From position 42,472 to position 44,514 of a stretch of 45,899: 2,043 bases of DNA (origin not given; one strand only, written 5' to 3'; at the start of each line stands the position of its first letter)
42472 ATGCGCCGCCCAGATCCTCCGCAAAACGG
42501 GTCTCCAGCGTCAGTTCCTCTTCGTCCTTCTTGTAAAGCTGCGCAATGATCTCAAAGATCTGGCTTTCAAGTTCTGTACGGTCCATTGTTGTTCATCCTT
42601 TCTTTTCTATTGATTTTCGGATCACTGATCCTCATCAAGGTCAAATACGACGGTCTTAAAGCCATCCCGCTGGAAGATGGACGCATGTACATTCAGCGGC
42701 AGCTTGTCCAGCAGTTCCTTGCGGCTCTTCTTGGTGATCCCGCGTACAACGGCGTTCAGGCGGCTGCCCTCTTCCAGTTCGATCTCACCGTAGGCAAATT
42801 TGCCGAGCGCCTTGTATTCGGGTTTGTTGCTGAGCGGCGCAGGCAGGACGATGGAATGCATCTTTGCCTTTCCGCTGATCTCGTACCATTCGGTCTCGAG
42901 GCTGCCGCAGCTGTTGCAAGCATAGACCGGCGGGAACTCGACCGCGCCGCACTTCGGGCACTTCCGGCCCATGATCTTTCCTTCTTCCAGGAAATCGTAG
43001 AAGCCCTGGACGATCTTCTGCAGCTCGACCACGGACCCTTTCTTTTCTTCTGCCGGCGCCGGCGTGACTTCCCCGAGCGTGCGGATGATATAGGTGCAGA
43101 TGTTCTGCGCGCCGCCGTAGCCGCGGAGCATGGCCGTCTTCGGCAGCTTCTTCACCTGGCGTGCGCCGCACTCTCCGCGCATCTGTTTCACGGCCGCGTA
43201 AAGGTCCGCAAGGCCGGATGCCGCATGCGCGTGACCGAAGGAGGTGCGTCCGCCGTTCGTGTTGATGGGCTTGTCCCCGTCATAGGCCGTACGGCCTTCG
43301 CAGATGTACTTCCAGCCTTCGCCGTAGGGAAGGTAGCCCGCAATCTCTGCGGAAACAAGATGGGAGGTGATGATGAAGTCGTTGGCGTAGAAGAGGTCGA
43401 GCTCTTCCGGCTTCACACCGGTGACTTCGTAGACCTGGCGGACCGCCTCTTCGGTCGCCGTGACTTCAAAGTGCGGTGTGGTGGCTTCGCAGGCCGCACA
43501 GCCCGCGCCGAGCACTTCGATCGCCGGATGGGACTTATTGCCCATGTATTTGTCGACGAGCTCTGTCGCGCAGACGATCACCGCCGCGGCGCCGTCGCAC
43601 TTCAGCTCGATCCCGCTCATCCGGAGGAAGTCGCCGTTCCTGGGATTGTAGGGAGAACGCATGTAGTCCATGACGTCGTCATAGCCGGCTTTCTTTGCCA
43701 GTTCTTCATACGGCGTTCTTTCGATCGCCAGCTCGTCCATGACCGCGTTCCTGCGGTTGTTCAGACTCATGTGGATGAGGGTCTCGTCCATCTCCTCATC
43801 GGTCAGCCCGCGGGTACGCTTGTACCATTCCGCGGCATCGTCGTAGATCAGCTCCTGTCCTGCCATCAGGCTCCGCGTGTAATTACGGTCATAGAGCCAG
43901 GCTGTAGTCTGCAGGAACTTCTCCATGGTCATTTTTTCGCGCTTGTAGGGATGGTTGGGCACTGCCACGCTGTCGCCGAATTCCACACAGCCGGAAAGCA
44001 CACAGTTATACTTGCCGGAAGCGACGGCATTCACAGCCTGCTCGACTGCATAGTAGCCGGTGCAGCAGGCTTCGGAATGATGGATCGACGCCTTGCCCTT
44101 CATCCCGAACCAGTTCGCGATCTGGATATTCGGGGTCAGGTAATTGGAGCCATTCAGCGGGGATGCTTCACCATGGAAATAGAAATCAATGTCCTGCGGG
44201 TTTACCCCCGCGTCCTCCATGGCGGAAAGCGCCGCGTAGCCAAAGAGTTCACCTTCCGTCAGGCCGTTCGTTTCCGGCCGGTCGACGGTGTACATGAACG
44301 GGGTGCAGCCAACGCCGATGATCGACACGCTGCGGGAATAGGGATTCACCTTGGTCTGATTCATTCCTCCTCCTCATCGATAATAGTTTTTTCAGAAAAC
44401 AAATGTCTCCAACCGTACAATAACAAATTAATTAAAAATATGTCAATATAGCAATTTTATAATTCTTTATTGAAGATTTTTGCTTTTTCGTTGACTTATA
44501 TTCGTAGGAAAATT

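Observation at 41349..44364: Thiolase::DUF35 fusion, ACP and phosphotransacylase: candidate undescribed ACP-dependent C-C cleavage module ending in substrate-level phosphorylation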

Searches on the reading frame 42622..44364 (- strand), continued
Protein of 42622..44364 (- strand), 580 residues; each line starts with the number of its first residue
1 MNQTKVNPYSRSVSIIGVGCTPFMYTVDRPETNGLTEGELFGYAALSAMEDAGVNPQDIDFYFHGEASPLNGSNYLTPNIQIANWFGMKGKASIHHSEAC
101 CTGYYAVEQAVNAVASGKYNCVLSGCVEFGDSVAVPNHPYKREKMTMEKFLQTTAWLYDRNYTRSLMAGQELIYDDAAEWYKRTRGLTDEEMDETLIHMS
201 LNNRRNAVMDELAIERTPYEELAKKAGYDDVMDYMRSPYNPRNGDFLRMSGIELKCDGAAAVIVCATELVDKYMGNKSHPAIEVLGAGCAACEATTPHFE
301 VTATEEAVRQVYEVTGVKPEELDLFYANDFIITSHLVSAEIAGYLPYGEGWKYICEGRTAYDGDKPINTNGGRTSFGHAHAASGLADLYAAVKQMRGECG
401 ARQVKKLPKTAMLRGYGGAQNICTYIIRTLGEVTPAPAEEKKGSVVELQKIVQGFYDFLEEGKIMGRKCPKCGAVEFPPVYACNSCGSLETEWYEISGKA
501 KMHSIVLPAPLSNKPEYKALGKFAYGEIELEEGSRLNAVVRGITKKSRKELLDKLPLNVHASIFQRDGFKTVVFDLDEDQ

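Call 23: find_related_loci(query=A2, collection=genome_contigs, flank=10000)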
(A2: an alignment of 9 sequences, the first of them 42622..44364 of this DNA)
Query A2 (580 aa) in genome_contigs; peptide patterns used: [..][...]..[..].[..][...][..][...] (x = any residue, [..] = any of these).
281 stretches matched a pattern; 272 encode a relative of the query (tblastn E <= 1e-3); the best 80 are kept; 80 distinct loci.
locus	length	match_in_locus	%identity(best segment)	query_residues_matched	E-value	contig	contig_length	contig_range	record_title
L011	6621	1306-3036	91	1-578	0e+0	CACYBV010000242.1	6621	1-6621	MAG: uncultured Clostridiales bacterium isolate RUG11805 genome assembly, contig: RUG11805_asm_242, whole genome shotgun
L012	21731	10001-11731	91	1-578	0e+0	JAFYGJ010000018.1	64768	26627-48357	MAG: Lachnospiraceae bacterium isolate RGIG7066 Sheep_Rumen.Co__c758631, whole genome shotgun sequence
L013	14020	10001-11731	91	1-578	0e+0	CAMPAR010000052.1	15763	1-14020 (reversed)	MAG: uncultured Lachnospiraceae bacterium isolate SRR873600_bin.72_metaWRAP_v1.3_MAG genome assembly, contig: NODE_7775_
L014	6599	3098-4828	90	1-578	0e+0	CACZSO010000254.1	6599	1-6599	MAG: uncultured Clostridiales bacterium isolate RUG12911 genome assembly, contig: RUG12911_asm_254, whole genome shotgun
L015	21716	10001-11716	87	1-578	0e+0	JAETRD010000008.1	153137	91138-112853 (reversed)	MAG: Lachnospiraceae bacterium isolate S29_Bin3 scaffold_102, whole genome shotgun sequence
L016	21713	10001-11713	87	1-577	0e+0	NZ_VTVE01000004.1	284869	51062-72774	Pseudobutyrivibrio xylanivorans strain MZ8 NODE_4_length_284869_cov_53.3113, whole genome shotgun sequence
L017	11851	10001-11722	85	1-578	0e+0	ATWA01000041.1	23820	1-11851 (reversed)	Clostridiales bacterium NK3B98 G618DRAFT_scaffold00041.41_C, whole genome shotgun sequence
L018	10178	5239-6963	82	1-580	0e+0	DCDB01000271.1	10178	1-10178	MAG TPA_asm: Lachnospiraceae bacterium UBA1066 UBA1066_contig_8901, whole genome shotgun sequence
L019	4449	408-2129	83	1-579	0e+0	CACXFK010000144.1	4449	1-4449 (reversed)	MAG: uncultured Lachnospiraceae bacterium isolate RUG11217 genome assembly, contig: RUG11217_asm_144, whole genome shotg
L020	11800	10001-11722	83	1-578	0e+0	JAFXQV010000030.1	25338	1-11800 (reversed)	MAG: Oscillibacter sp. isolate RGIG6662 Sheep_Rumen-1__c638711, whole genome shotgun sequence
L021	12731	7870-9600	90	1-578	0e+0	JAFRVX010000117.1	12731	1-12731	MAG: Lachnospiraceae bacterium isolate RGIG2846 Goat_Omasum.Co__c1620346, whole genome shotgun sequence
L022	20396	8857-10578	83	1-578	0e+0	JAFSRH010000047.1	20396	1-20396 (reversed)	MAG: Oscillibacter sp. isolate RGIG3402 Goat_Reticulum.Co__c1342019, whole genome shotgun sequence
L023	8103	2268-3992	83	1-579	0e+0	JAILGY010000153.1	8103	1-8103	MAG: bacterium isolate RUI110 k141_4070648_flag=0_multi=29.7671_len=8103, whole genome shotgun sequence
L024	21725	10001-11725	82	1-579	0e+0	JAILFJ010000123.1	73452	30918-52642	MAG: Oscillospiraceae bacterium isolate RUI069 k141_8026611_flag=1_multi=41.9888_len=73452, whole genome shotgun sequenc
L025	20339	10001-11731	83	1-580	0e+0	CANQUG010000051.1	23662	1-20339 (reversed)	MAG: uncultured Lachnospiraceae bacterium isolate Lapin-023__bin55 genome assembly, contig: Lapin-023__NODE_2863_length_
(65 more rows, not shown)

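Call 49: find_related_loci(query=A4, collection=metagenome_contigs, flank=8000)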
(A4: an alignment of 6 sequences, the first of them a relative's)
Query A4 (433 aa) in metagenome_contigs; peptide patterns used: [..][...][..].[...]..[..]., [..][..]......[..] (x = any residue, [..] = any of these).
600 stretches matched a pattern (row limit reached: there are more); 268 encode a relative of the query (tblastn E <= 1e-3); the best 80 are kept; 80 distinct loci.
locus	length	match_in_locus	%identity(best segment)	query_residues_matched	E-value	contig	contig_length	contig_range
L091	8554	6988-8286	100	1-433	0e+0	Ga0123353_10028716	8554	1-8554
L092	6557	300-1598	99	1-433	0e+0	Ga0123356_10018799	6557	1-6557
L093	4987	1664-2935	57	9-431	9e-169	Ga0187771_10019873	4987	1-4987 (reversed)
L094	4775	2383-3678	54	1-433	3e-159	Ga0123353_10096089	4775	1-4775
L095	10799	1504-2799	55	1-433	9e-156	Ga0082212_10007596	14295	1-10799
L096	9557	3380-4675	53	1-433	5e-152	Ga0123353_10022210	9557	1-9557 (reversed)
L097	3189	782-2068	54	6-432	3e-159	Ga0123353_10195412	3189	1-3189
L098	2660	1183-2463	51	1-430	4e-158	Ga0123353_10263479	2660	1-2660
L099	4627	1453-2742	50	1-433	1e-149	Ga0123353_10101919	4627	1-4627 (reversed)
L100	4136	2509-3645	51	1-380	3e-134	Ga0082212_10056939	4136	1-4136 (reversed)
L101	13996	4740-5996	41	9-433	6e-99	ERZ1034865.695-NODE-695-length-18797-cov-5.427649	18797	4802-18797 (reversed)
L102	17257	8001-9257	40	10-433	5e-96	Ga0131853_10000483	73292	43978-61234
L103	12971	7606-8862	40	9-433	1e-95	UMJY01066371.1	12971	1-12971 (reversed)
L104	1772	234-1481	39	9-430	6e-99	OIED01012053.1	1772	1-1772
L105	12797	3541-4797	38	10-433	3e-93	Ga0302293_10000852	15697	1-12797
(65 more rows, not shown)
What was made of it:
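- Tried and rejected: It was repeated with six sequences (call 49).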

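Call 55: predict_structure(alignment_id=A1)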
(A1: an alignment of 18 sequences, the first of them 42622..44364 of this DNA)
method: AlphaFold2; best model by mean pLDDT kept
length: 580 residues; sequences in the alignment: 18
mean_pLDDT: 87.5   pTM: 0.90
mean pLDDT of the five models: 87.5, 86.0, 85.6, 85.5, 84.8
residues with pLDDT >= 90: 334; 70-90: 187; 50-70: 52; < 50: 7
segments of 3 or more residues with pLDDT < 50: 155-157, 439-441
pLDDT, mean of each block of 10 residues (from residue 1): 84 97 91 89 93 92 82 71 84 86 92 96 93 84 82 56 58 81 94 96 95 94 97 96 89 91 97 81 95 82 93 96 90 91 96 97 95 91 92 94 94 84 94 57 75 90 89 89 88 92 83 64 88 88 88 94 81 83
secondary structure, 60 per line:
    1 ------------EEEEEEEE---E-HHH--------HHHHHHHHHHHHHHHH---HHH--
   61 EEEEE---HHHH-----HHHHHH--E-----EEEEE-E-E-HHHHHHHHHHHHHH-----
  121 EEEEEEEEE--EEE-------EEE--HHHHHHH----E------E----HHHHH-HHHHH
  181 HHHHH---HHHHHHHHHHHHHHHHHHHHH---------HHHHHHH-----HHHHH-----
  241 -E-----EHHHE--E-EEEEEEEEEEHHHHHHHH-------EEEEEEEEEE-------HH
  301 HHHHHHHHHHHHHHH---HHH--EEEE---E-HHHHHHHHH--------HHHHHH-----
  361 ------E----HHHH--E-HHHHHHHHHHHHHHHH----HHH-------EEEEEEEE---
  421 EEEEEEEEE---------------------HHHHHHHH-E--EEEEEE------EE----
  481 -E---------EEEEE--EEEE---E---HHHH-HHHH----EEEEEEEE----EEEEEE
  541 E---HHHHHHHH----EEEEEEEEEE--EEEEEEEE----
elements in order: E13-20 H37-52 E61-65 H69-72 H78-83 E92-96 H102-115 E121-129 E132-134 E142-144 H147-153 H170-174 H176-185 H189-209 H219-225 H231-235 E257-266 H267-274 E282-291 H299-315 E324-327 H333-341 H350-355 H372-375 H380-395 E410-417 E421-429 H451-458 E463-468 E492-496 E499-502 H510-513 H515-518 E523-530 E535-541 H545-552 E557-566 E569-576

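Call 58: fold_search(model_id=the predicted structure, library=pdb)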
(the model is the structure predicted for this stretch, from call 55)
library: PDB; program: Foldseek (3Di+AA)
matches with E <= 10: 1366; with E <= 0.001: 1084
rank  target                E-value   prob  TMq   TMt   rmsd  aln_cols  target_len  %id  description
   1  7yvy_B                6.5e-29  1.00  0.56  0.87   4.4       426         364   27  Crystal structure of thiolase PFC_04095 from Pyrococcus furiosus (released 2023-09-06)
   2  7yvy_A                8.7e-29  1.00  0.55  0.85   3.9       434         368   27  Crystal structure of thiolase PFC_04095 from Pyrococcus furiosus (released 2023-09-06)
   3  6et9_C                8.7e-29  1.00  0.58  0.84   3.5       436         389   24  Structure of the acetoacetyl-CoA-thiolase/HMG-CoA-synthase complex from Methanothermococcus thermolithotrophicus at 2. (released 2018-03-14)
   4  6hrv_B                1.1e-28  1.00  0.57  0.84   5.0       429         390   20  Crystal structure of the zebrafish peroxisomal SCP2-thiolase (type-1) (released 2019-01-02)
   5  7yvy_C                1.6e-28  1.00  0.55  0.87   3.8       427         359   28  Crystal structure of thiolase PFC_04095 from Pyrococcus furiosus (released 2023-09-06)
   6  3zbl_A                2.1e-28  1.00  0.59  0.77   4.0       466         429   21  Crystal structure of SCP2 thiolase from Leishmania mexicana: The C123S mutant. (released 2013-08-14)
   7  6hsp_B                2.3e-28  1.00  0.56  0.82   5.5       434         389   20  Crystal structure of the zebrafish peroxisomal SCP2-thiolase (type-1) in complex with CoA and octanoyl-CoA (released 2019-01-02)
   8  6esq_A                5.2e-28  1.00  0.57  0.83   4.1       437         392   23  Structure of the acetoacetyl-CoA thiolase/HMG-CoA synthase complex from Methanothermococcus thermolithotrophicus soake (released 2018-03-14)
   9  3zbk_A                5.2e-28  1.00  0.59  0.77   4.9       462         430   20  Crystal structure of SCP2 thiolase from Leishmania mexicana: The C123A mutant. (released 2013-08-14)
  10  3zbg_A                5.6e-28  1.00  0.57  0.76   5.4       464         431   20  Crystal structure of wild-type SCP2 thiolase from Leishmania mexicana at 1.85 A (released 2013-08-14)
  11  4yzo_A                2.1e-27  1.00  0.53  0.82   6.3       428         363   21  Crystal Structure Analysis of Thiolase-like protein, ST0096 from Sulfolobus Tokodaii (released 2016-03-30)
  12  4yzo_C                3.1e-27  1.00  0.55  0.89   3.0       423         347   20  Crystal Structure Analysis of Thiolase-like protein, ST0096 from Sulfolobus Tokodaii (released 2016-03-30)
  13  4yzo_B                6.8e-27  1.00  0.53  0.84   5.7       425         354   22  Crystal Structure Analysis of Thiolase-like protein, ST0096 from Sulfolobus Tokodaii (released 2016-03-30)
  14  6hsp_A                1.2e-26  1.00  0.56  0.83   4.5       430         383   21  Crystal structure of the zebrafish peroxisomal SCP2-thiolase (type-1) in complex with CoA and octanoyl-CoA (released 2019-01-02)
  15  6hsj_A                1.5e-26  1.00  0.56  0.83   4.3       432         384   21  Crystal structure of the zebrafish peroxisomal SCP2-thiolase (type-1) in complex with CoA (released 2019-01-02)
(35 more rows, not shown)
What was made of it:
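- On SCP-x/archaeal-type (DUF35-associated) thiolase-like superfamily: AF2 model with pLDDT 87.5; Foldseek TMt 0.77-0.89 to SCP2, archaeal, BbsB, PhlC and Ltp2 structures (calls 55, 58).
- All have TM-scores of 0.77-0.89 and 18-28% identity (call 58).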

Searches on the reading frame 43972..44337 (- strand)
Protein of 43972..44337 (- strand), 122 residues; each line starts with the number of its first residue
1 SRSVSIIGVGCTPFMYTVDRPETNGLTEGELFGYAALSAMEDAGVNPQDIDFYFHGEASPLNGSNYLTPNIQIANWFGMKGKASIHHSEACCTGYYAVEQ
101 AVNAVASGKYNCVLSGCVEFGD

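Call 76: search_solved_structures(query=window:43972-44337:-, max_evalue=10, show_alignments=5)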
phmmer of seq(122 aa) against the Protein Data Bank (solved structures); distinct sequences matched with E-value up to 10: 46.
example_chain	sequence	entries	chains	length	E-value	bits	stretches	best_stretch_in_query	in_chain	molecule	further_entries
7yvy_A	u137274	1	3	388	7.8e-07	32.4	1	4-115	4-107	Acetyl-CoA acetyltransferase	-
1j3n_A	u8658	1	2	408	7.8e-05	25.9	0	21-94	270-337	3-oxoacyl-(acyl-carrier protein) synthase II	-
2gqd_A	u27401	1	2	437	0.00011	25.5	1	5-95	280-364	3-oxoacyl-[acyl-carrier-protein] synthase 2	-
4qav_A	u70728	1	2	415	0.00015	25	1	6-94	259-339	3-oxoacyl-[acyl-carrier-protein] synthase 2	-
6esq_A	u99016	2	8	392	0.0003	24.1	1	4-119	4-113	acetoacetyl-CoA thiolase | Acetyl-CoA acetyltransferase thiolase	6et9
7f27_A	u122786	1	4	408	0.00061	23.1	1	51-119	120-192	3-oxoacyl-(Acyl-carrier-protein) synthase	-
3o04_A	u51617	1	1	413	0.00094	22.5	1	5-94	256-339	beta-keto-acyl carrier protein synthase II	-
5sxo_A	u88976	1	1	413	0.0011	22.2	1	5-94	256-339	3-oxoacyl-[acyl-carrier-protein] synthase 2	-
8vd9_A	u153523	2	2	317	0.0045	20.3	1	34-116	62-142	Beta-ketoacyl-[acyl-carrier-protein] synthase III 1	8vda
5yzu_A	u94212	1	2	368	0.0058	19.9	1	33-114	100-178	3-Oxoacyl-[acyl-carrier-(ACP)] synthase III C terminal family protein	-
9s5h_B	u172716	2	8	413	0.0073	19.6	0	69-116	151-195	3-oxoacyl-(Acyl-carrier-protein) synthase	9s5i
4yuc_A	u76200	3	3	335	0.0076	19.5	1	33-114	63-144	CorB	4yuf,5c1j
1zow_A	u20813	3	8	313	0.011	19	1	31-114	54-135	3-oxoacyl-[acyl-carrier-protein] synthase III | 3-oxoacyl-[acyl-carrier-protein] synthase 3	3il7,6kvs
4v2p_A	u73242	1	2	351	0.015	18.6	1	24-114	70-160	KETOSYNTHASE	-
4ls6_A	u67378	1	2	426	0.02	18.2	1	6-71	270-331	3-oxoacyl-[acyl-carrier-protein] synthase 2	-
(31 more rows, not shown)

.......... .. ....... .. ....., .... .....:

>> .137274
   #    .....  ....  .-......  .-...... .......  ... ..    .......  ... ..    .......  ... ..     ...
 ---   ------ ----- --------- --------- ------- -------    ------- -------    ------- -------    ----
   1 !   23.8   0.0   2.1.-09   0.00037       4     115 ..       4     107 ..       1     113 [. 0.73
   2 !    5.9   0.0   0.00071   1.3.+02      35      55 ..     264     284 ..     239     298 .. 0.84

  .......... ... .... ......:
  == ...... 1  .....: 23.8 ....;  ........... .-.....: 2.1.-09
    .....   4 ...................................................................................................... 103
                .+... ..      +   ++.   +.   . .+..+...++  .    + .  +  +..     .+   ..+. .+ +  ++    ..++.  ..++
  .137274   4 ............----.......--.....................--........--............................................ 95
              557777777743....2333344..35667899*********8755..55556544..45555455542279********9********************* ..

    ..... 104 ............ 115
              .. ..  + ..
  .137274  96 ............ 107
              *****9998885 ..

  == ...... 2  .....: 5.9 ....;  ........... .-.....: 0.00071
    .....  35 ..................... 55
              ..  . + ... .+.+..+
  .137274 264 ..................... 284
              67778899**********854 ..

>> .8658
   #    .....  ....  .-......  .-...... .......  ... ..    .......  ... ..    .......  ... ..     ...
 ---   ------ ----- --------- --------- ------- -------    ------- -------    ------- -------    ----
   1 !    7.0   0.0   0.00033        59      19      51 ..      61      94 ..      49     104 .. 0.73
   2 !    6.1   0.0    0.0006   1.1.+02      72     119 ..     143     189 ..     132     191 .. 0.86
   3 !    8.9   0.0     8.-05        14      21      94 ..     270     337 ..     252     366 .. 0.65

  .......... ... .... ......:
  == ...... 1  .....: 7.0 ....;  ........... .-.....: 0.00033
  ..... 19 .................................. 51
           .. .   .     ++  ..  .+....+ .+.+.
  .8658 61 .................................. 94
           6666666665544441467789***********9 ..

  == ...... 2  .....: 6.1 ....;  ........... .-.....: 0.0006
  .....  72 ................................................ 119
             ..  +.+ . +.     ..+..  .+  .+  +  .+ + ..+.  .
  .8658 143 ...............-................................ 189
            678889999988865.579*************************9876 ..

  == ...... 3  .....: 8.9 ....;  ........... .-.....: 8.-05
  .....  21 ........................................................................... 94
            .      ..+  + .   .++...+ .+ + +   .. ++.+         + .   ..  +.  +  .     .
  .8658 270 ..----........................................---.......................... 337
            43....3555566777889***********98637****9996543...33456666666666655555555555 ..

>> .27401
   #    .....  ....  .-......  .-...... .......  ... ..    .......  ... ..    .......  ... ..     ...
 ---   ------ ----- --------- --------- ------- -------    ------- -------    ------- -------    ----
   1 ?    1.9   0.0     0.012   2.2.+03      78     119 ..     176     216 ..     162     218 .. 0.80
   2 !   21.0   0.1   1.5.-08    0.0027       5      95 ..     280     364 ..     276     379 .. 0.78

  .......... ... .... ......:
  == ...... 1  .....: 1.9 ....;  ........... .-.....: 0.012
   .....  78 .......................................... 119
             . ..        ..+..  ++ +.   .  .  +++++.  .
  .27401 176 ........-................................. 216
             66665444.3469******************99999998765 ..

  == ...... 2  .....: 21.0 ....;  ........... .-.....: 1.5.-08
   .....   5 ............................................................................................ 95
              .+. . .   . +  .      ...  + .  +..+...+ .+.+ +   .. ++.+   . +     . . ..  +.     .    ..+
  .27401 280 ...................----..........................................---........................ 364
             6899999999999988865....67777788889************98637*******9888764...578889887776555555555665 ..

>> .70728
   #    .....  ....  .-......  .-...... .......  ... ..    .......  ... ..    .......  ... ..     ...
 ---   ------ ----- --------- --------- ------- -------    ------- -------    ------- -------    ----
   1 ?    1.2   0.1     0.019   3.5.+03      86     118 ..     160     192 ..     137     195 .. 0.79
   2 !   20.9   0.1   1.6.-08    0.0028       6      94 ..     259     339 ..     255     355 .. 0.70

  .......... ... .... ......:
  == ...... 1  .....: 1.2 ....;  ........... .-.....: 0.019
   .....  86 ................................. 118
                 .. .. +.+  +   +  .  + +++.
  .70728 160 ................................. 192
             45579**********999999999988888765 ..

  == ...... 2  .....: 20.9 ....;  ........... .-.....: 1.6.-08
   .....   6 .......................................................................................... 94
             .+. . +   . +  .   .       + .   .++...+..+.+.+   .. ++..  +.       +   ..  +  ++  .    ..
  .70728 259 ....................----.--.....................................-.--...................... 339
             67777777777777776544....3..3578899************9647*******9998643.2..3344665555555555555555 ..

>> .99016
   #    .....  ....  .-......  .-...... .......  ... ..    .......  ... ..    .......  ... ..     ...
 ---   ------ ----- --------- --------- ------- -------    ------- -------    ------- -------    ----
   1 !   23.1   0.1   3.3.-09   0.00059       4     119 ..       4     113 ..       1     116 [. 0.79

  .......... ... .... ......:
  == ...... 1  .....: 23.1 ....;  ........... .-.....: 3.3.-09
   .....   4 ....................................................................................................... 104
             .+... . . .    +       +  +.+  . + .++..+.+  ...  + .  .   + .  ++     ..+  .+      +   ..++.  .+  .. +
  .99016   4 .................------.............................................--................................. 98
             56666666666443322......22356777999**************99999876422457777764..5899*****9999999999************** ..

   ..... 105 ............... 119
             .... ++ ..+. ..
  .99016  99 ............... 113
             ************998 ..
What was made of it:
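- On PhlC-type CoA-independent C-acyltransferase: The YHGE/FHGE motif match conflicts with the offset of the phmmer alignment (call 76).
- Closest known: PhlACB. Different: Equivalence of His56 is unresolved (call 76).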
